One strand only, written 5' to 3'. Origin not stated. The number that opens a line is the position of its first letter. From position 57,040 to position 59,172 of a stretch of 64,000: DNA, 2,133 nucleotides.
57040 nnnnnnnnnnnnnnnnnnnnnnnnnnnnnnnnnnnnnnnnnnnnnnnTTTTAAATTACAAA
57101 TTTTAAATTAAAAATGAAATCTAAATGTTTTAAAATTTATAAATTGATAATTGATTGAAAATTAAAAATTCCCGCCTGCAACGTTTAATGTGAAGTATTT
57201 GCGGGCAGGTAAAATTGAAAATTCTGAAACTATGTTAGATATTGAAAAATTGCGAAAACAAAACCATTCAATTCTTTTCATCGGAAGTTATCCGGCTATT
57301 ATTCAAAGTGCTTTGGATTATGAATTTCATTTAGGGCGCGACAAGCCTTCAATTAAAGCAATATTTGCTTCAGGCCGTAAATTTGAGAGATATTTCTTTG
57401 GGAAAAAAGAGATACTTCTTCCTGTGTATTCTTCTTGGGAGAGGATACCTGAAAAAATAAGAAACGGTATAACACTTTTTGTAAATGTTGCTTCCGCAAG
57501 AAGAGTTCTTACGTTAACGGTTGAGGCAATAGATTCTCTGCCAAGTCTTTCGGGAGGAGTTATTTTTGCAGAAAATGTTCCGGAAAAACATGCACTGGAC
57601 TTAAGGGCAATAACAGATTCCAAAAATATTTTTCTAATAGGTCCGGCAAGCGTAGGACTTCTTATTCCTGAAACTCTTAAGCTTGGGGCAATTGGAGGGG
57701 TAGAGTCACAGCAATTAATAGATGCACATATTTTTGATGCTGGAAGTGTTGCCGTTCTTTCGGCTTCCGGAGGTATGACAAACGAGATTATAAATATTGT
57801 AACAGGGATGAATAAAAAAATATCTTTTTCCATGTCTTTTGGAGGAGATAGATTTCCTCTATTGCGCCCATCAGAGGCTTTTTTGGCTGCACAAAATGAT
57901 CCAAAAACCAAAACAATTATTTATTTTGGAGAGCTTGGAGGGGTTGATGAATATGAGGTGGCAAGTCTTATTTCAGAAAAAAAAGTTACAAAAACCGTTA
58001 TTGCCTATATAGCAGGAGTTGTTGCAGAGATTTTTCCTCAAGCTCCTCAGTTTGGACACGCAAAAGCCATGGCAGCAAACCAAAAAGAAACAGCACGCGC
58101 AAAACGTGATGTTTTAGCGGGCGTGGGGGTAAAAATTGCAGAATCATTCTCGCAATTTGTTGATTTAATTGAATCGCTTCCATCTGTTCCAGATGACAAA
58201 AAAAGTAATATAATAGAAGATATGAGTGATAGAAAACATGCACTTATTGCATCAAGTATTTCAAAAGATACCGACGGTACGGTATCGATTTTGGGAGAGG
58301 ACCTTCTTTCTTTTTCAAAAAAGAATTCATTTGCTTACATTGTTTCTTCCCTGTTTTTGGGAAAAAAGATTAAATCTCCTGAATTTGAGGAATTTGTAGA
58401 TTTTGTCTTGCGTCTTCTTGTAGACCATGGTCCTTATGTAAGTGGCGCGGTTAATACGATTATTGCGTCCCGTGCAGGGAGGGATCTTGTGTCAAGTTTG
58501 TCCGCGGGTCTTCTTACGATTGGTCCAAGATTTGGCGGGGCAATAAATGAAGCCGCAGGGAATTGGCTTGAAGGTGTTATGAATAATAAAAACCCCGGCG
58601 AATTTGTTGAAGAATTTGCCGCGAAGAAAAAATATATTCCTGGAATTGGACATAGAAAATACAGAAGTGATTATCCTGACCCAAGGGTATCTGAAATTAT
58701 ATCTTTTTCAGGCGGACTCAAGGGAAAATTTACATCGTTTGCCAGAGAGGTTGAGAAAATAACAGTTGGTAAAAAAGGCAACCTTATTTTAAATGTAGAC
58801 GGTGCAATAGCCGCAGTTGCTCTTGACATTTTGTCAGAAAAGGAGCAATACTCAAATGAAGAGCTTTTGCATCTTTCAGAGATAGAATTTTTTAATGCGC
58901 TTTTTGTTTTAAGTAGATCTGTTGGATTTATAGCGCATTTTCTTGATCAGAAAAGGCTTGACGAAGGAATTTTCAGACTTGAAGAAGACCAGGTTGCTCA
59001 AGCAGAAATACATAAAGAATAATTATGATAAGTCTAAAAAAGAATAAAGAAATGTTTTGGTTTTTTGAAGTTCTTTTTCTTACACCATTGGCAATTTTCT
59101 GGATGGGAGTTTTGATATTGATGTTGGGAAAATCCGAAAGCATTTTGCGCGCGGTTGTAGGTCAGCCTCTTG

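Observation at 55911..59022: Two-subunit ATP-citrate lyase (aclB-aclA) directly downstream of fusA, with no other TCA genes in the window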

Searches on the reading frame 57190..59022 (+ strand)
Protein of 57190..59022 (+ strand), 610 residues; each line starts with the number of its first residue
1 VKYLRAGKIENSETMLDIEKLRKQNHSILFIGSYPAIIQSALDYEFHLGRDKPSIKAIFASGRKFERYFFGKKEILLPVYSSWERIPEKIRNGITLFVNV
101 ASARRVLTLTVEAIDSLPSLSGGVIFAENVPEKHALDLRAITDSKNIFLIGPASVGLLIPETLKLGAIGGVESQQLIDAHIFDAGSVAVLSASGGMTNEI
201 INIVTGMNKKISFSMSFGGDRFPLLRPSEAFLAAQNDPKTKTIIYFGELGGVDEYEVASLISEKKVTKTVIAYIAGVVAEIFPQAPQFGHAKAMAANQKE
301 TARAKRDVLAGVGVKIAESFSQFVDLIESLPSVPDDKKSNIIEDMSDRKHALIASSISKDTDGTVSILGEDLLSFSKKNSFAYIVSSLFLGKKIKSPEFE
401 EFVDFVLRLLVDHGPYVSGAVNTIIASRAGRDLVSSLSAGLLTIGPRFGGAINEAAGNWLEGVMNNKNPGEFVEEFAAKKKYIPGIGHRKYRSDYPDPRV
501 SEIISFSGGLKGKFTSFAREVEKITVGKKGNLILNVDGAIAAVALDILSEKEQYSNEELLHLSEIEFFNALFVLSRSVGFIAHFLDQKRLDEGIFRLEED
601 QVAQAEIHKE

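Call 3: search_protein_families(library=pfam, proteins=[window:57190-59022:+], max_evalue=0.01)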
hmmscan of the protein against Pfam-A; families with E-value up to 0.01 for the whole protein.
window:57190-59022:+ (610 aa): 3 families
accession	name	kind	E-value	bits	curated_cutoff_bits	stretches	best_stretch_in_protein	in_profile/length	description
PF00285.26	Citrate_synt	-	7.8e-22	78.2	27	1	282-596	51-355/357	Citrate synthase, C-terminal domain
PF00549.24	Ligase_CoA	-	2.5e-14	54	24.5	1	190-309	1-122/128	CoA-ligase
PF13607.11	Succ_CoA_lig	-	0.00048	20.3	27.4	1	184-328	1-136/138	Succinyl-CoA ligase like flavodoxin domain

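Call 4: search_protein_families(library=ncbifam, proteins=[window:57190-59022:+], max_evalue=0.01)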
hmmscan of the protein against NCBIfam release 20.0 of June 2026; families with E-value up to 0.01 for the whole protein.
window:57190-59022:+ (610 aa): 23 families
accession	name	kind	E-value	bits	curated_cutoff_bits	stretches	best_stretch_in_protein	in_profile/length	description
NF004230.0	PRK05678.1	equivalog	9.8e-35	120.2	336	1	73-329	47-286/291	succinate--CoA ligase subunit alpha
TIGR01019.1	sucCoAalpha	subfamily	7.9e-31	107.5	353.2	1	72-328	44-283/286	succinate--CoA ligase subunit alpha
NF004869.0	PRK06224.1-6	subfamily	6.9e-23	81.3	212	1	356-589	8-231/263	citryl-CoA lyase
NF004868.0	PRK06224.1-5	subfamily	4.6e-20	71.8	193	1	352-589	5-237/260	citryl-CoA lyase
NF004866.0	PRK06224.1-3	subfamily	2.8e-17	62.7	245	1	340-596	6-251/275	citryl-CoA lyase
NF004864.0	PRK06224.1-1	equivalog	6e-15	55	261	1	346-589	10-250/278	citryl-CoA lyase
NF004867.0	PRK06224.1-4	equivalog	1.9e-13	50.1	409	1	370-595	29-241/261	citryl-CoA lyase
TIGR01800.1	cit_synth_II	subfamily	3.9e-13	48.9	421.3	1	374-597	142-350/368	2-methylcitrate synthase/citrate synthase II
NF009005.0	PRK12350.1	subfamily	2.5e-11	43.4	332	1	403-591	161-338/366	citrate synthase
NF041157.1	Cit_synThplmales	equivalog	2.6e-10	40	590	1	368-586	139-347/377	citrate synthase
NF041301.1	Cit_synth_Halo_CitZ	equivalog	3.9e-10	39.3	550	1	397-589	174-354/379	citrate synthase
NF010640.0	PRK14037.1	subfamily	5.4e-10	38.7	504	1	378-586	149-348/377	citrate synthase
NF010639.0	PRK14036.1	equivalog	1.6e-09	37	502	1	392-596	166-359/379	citrate synthase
NF004126.0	PRK05614.1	equivalog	2.1e-09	36.3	505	1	363-500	184-318/430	citrate synthase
NF010636.0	PRK14033.1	equivalog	3.3e-09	36.1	479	1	371-500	149-274/376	bifunctional 2-methylcitrate synthase/citrate synthase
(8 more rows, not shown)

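Call 6: search_solved_structures(query=window:57190-59022:+, max_evalue=0.01, show_alignments=2)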
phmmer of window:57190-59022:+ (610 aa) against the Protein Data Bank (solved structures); distinct sequences matched with E-value up to 0.01: 79 (the best 60 are shown).
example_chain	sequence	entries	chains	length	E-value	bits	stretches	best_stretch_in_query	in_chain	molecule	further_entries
6hxi_B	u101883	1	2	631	6.6e-99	335.2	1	32-603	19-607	Succinyl-CoA ligase (ADP-forming) subunit alpha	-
6znw_B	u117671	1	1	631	8.5e-98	331.5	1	32-603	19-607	Methanosaeta concilii ACLY-B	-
6hxh_A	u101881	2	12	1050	1.1e-94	321.3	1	31-603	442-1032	ATP-citrate synthase,Human ATP citrate lyase | ATP-citrate synthase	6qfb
6uuz_A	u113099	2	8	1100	1.3e-94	321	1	31-602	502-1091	ATP-citrate synthase | ATP citrate lyase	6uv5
6poe_A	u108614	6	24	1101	1.3e-94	321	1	31-603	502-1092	ATP-citrate synthase | ACLY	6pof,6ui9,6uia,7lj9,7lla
6o0h_A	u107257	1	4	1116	1.3e-94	321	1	31-603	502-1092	ATP-citrate synthase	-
9r90_A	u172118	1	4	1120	1.4e-94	320.9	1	31-603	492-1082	Isoform 2 of ATP-citrate synthase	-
6uuw_A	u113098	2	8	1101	3.3e-94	319.7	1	31-603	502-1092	ATP-citrate synthase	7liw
7rig_A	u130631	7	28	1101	1.6e-93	317.4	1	31-603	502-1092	ATP-citrate synthase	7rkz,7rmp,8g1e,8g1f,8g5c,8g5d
6hxj_B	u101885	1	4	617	4.1e-59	203.8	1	78-599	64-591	ATP-citrate lyase alpha-subunit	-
5tde_B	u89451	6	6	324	3.5e-47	164.4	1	31-330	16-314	ATP-citrate synthase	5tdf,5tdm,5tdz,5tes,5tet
3mwd_B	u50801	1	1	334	3.5e-47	164.4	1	31-330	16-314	ATP-citrate synthase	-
3mwe_B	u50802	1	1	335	3.6e-47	164.4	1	31-330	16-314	ATP-citrate synthase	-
6hxk_A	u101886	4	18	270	5.5e-47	163.8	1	384-603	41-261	ATP-citrate synthase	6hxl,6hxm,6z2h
5te1_A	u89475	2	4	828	3.4e-46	161.2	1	31-330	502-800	ATP-citrate synthase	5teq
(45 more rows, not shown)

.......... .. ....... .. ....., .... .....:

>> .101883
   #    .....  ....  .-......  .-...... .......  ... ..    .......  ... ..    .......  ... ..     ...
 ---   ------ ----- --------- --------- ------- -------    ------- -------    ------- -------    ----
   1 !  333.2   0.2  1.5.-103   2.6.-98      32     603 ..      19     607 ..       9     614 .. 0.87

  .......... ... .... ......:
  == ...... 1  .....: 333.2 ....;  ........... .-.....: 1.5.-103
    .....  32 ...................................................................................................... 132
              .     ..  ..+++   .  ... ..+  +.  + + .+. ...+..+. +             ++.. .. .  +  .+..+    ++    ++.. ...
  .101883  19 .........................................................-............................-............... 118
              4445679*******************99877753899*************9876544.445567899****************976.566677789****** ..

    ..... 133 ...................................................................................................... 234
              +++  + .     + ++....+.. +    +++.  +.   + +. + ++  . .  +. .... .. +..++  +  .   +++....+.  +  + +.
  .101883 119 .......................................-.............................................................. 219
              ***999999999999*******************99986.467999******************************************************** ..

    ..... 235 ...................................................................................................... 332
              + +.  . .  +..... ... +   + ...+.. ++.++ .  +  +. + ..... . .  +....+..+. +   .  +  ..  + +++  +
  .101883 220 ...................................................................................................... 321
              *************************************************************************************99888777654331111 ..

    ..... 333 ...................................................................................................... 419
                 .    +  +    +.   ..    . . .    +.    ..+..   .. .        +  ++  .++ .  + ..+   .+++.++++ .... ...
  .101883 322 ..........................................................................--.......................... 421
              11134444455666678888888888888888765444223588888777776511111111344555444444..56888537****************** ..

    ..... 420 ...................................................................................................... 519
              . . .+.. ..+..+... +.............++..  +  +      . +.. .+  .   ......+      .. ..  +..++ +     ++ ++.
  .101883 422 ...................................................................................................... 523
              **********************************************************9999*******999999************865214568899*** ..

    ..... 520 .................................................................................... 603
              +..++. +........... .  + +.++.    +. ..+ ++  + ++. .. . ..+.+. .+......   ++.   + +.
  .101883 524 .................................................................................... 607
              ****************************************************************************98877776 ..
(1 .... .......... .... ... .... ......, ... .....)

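Call 10: find_homologous_proteins(query=window:57190-59022:+, max_evalue=1e-10)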
Query window:57190-59022:+ (610 aa): 2026 proteins with E <= 1e-10 among 8000 candidates; the best 120 are listed.
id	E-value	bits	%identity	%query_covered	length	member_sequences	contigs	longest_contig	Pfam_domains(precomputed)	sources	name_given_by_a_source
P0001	0.0e+0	1321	100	100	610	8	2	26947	PF00549.25,PF00285.27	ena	-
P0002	1.5e-269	913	70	97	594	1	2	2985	PF00549.25,PF00285.27,PF13607.12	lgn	-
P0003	5.2e-268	908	69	97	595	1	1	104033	PF00549.25,PF00285.27,PF13607.12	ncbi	-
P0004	2.7e-267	906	70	97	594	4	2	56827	PF00549.25,PF00285.27,PF13607.12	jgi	jgi:ATP citrate (pro-S)-lyase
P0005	8.1e-266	901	68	97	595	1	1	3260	PF00549.25,PF00285.27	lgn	-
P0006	3.4e-265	899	69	97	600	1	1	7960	PF00549.25,PF00285.27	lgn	-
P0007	2.5e-264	896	70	97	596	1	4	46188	PF00549.25,PF00285.27,PF13607.12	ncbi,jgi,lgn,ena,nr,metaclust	ncbi:MAG: hypothetical protein A2776_01790 [Candidatus Levybacteria bacterium RIFCSPHIGHO2_01_FULL_4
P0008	2.6e-263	893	70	97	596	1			PF00549.25,PF00285.27,PF13607.12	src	-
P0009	3.2e-263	893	68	98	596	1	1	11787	PF00549.25,PF00285.27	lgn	-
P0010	4.4e-263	892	68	97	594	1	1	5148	PF00549.25,PF00285.27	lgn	-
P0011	6.0e-263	892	69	97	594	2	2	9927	PF00549.25,PF00285.27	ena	-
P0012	2.6e-262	890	67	97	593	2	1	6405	PF00549.25,PF00285.27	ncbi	-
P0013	2.2e-261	887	68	97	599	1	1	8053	PF00549.25,PF00285.27,PF13607.12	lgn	-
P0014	3.3e-261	886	68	97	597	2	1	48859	PF00549.25,PF00285.27,PF13607.12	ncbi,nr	ncbi:MAG TPA: citrate/2-methylcitrate synthase [Patescibacteria group bacterium]|nr:citrate/2-methyl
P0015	3.4e-260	883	67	97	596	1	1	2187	PF00549.25,PF00285.27,PF13607.12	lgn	-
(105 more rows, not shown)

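Call 11: find_related_loci(query=window:57190-59022:+, collection=genome_contigs, flank=10000)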
Query window:57190-59022:+ (610 aa) in genome_contigs; peptide patterns used: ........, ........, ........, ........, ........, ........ (x = any residue, [..] = any of these).
214 stretches matched a pattern; 124 encode a relative of the query (tblastn E <= 1e-3); the best 80 are kept; 80 distinct loci.
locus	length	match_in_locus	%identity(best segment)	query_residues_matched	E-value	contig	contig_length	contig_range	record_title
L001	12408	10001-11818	67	15-605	0e+0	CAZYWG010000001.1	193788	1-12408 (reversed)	MAG TPA_asm: uncultured Gammaproteobacteria bacterium isolate SRP200132_co1_187 genome assembly, contig: NODE_53_length_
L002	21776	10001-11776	68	15-605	0e+0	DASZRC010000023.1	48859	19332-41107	MAG TPA_asm: Patescibacteria group bacterium isolate SMAG_U6014 k141_85552, whole genome shotgun sequence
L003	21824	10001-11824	65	13-608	0e+0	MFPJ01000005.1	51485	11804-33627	MAG: Candidatus Levybacteria bacterium RIFCSPLOWO2_12_FULL_39_17 rifcsplowo2_12_scaffold_1197, whole genome shotgun sequ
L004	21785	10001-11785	66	13-605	0e+0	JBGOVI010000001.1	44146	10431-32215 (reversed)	MAG: Patescibacteria group bacterium isolate OBJ_0618_7090110_119 k141_6523003_length_44146_cov_46.2052, whole genome sh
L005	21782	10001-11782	65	15-605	0e+0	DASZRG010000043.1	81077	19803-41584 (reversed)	MAG TPA_asm: Patescibacteria group bacterium isolate SMAG_U6018 k141_511833, whole genome shotgun sequence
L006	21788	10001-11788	64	14-605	0e+0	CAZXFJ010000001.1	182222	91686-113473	MAG TPA_asm: uncultured Gammaproteobacteria bacterium isolate SRP292972_co1_15 genome assembly, contig: NODE_108_length_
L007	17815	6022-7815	66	14-610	0e+0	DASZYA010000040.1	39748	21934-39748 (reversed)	MAG TPA_asm: Patescibacteria group bacterium isolate SMAG_U6198 k141_743506, whole genome shotgun sequence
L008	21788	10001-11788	65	15-606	0e+0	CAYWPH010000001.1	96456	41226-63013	MAG TPA_asm: uncultured Gammaproteobacteria bacterium isolate SRP302447_co3_825 genome assembly, contig: NODE_614_length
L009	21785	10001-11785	62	15-605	0e+0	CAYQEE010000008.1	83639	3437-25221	MAG TPA_asm: uncultured Gammaproteobacteria bacterium isolate SRP272529_co2_240 genome assembly, contig: NODE_315_length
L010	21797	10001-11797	61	15-610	0e+0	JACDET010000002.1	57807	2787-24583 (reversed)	MAG: Candidatus Levyibacteriota bacterium isolate MGR_bin367 SD2903_NODE_31_length_57807_cov_1.152254, whole genome shot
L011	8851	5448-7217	62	16-603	0e+0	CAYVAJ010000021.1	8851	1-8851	MAG TPA_asm: uncultured Gammaproteobacteria bacterium isolate SRP144015_co1_62 genome assembly, contig: NODE_3545_length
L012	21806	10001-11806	61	13-610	0e+0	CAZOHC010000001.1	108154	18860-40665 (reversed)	MAG TPA_asm: uncultured Gammaproteobacteria bacterium isolate SRP144015_co1_130 genome assembly, contig: NODE_94_length_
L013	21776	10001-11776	61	14-602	0e+0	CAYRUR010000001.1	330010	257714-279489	MAG TPA_asm: uncultured Gammaproteobacteria bacterium isolate SRP144015_co1_42 genome assembly, contig: NODE_12_length_3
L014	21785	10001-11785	62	15-606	0e+0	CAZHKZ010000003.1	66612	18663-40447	MAG TPA_asm: uncultured Gammaproteobacteria bacterium isolate SRP278252_co2_13 genome assembly, contig: NODE_663_length_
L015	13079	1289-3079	61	16-609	0e+0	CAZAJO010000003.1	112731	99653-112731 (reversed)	MAG TPA_asm: uncultured Gammaproteobacteria bacterium isolate SRP342105_co1_429 genome assembly, contig: NODE_203_length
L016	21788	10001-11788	64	15-607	0e+0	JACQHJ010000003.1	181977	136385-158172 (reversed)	MAG: Candidatus Levyibacteriota bacterium isolate NC_groundwater_1096_Ag_S2p5_37_166 S_2p5_S6_coassembly_k141_1322597, w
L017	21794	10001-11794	61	15-608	0e+0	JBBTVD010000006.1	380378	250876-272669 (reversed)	MAG: Patescibacteria group bacterium isolate H14-bin010_1 H14_bin010_1_000000000006, whole genome shotgun sequence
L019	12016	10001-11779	63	15-603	0e+0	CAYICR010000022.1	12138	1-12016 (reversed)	MAG TPA_asm: uncultured Gammaproteobacteria bacterium isolate ERP119705_co18_657 genome assembly, contig: NODE_6559_leng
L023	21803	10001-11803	60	11-607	0e+0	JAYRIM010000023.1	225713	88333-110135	MAG: Candidatus Levyibacteriota bacterium isolate SZ_szas25bin.53 k141_1259646, whole genome shotgun sequence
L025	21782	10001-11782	61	14-604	0e+0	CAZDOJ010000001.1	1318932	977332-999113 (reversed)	MAG TPA_asm: uncultured Gammaproteobacteria bacterium isolate SRP292972_co3_93 genome assembly, contig: NODE_1_length_13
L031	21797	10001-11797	61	11-607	0e+0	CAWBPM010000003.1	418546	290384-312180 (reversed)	MAG: Candidatus Levybacteria bacterium isolate MFD01476.bin.1.72 genome assembly, contig: contig_44256, whole genome sho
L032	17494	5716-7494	60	16-607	0e+0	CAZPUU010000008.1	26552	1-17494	MAG TPA_asm: uncultured Gammaproteobacteria bacterium isolate SRP192515_co2_165 genome assembly, contig: NODE_1371_lengt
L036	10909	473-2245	60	16-605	0e+0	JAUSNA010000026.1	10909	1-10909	MAG: Candidatus Levyibacteriota bacterium isolate E19_metabat.bin.104 E19_k141_318054, whole genome shotgun sequence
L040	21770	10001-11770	59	16-604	0e+0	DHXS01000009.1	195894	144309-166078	MAG TPA_asm: Candidatus Saccharibacteria bacterium UBA5150 UBA5150_contig_2840, whole genome shotgun sequence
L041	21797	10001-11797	61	15-610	0e+0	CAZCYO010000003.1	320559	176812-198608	MAG TPA_asm: uncultured Gammaproteobacteria bacterium isolate SRP278252_co1_715 genome assembly, contig: NODE_17_length_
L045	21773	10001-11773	57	15-602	0e+0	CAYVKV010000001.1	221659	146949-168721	MAG TPA_asm: uncultured Gammaproteobacteria bacterium isolate SRP269290_co1_86 genome assembly, contig: NODE_37_length_2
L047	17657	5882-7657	55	15-602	0e+0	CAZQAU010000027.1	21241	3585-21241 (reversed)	MAG TPA_asm: uncultured Gammaproteobacteria bacterium isolate SRP292972_co1_101 genome assembly, contig: NODE_1149_lengt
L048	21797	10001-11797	57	5-604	0e+0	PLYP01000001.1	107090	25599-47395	MAG: Candidatus Saccharibacteria bacterium isolate palsa_1333 73.20120700_P3D.261_contig_40757, whole genome shotgun seq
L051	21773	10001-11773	56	14-603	0e+0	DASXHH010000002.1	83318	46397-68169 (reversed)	MAG TPA_asm: Candidatus Saccharimonadia bacterium isolate SMAG_U5188 k141_690188, whole genome shotgun sequence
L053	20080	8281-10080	55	10-606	0e+0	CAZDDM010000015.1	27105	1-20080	MAG TPA_asm: uncultured Gammaproteobacteria bacterium isolate SRP093185_co1_196 genome assembly, contig: NODE_952_length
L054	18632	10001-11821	55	5-610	0e+0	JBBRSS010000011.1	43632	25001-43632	MAG: Candidatus Saccharimonadia bacterium isolate La2_metabat2.113 La2_metabat2.113_K_2433141L43632_cov_28.9783, whole g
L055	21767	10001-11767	54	17-604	0e+0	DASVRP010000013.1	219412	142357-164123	MAG TPA_asm: Candidatus Saccharimonadales bacterium isolate SMAG_U3239 k141_361851, whole genome shotgun sequence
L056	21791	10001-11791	55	14-607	0e+0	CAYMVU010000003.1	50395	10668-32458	MAG TPA_asm: uncultured Gammaproteobacteria bacterium isolate SRP093185_co1_18 genome assembly, contig: NODE_275_length_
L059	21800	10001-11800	54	4-602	0e+0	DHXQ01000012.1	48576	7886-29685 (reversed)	MAG TPA_asm: Candidatus Saccharibacteria bacterium UBA5152 UBA5152_contig_211, whole genome shotgun sequence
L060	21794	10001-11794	56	16-610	0e+0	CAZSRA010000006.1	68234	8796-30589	MAG TPA_asm: uncultured Candidatus Saccharimonadales bacterium isolate SRP200132_co1_243 genome assembly, contig: NODE_5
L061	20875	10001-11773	54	15-606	0e+0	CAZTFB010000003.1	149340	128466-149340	MAG TPA_asm: uncultured Gammaproteobacteria bacterium isolate SRP329715_co1_107 genome assembly, contig: NODE_100_length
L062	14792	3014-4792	55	14-604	0e+0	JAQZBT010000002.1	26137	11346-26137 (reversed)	MAG: Candidatus Saccharibacteria bacterium isolate C_No_T20_C_bin.14 scaffold_1233, whole genome shotgun sequence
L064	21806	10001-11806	54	13-603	0e+0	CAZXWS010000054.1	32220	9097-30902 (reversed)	MAG TPA_asm: uncultured Gammaproteobacteria bacterium isolate SRP135725_co2_706 genome assembly, contig: k141_4522942, w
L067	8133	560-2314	52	18-602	0e+0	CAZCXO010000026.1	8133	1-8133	MAG TPA_asm: uncultured Candidatus Saccharibacteria bacterium isolate SRP200132_co1_591 genome assembly, contig: NODE_16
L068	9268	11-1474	64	117-603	0e+0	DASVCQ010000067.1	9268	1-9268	MAG TPA_asm: Patescibacteria group bacterium isolate SMAG_U2010 k141_1431365, whole genome shotgun sequence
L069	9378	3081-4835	53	16-597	0e+0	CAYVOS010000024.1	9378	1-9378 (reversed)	MAG TPA_asm: uncultured Candidatus Saccharibacteria bacterium isolate SRP226684_co1_59 genome assembly, contig: NODE_590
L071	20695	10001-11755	52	15-599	0e+0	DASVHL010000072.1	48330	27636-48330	MAG TPA_asm: Candidatus Saccharimonadales bacterium isolate SMAG_U2965 k141_2780, whole genome shotgun sequence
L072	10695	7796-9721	53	11-606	0e+0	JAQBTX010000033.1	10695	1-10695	MAG: bacterium isolate casp150-mb.129 NODE_15765_length_10695_cov_0.090883, whole genome shotgun sequence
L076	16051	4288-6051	51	16-602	0e+0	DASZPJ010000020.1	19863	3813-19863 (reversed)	MAG TPA_asm: Candidatus Saccharimonadales bacterium isolate SMAG_U5968 k141_861449, whole genome shotgun sequence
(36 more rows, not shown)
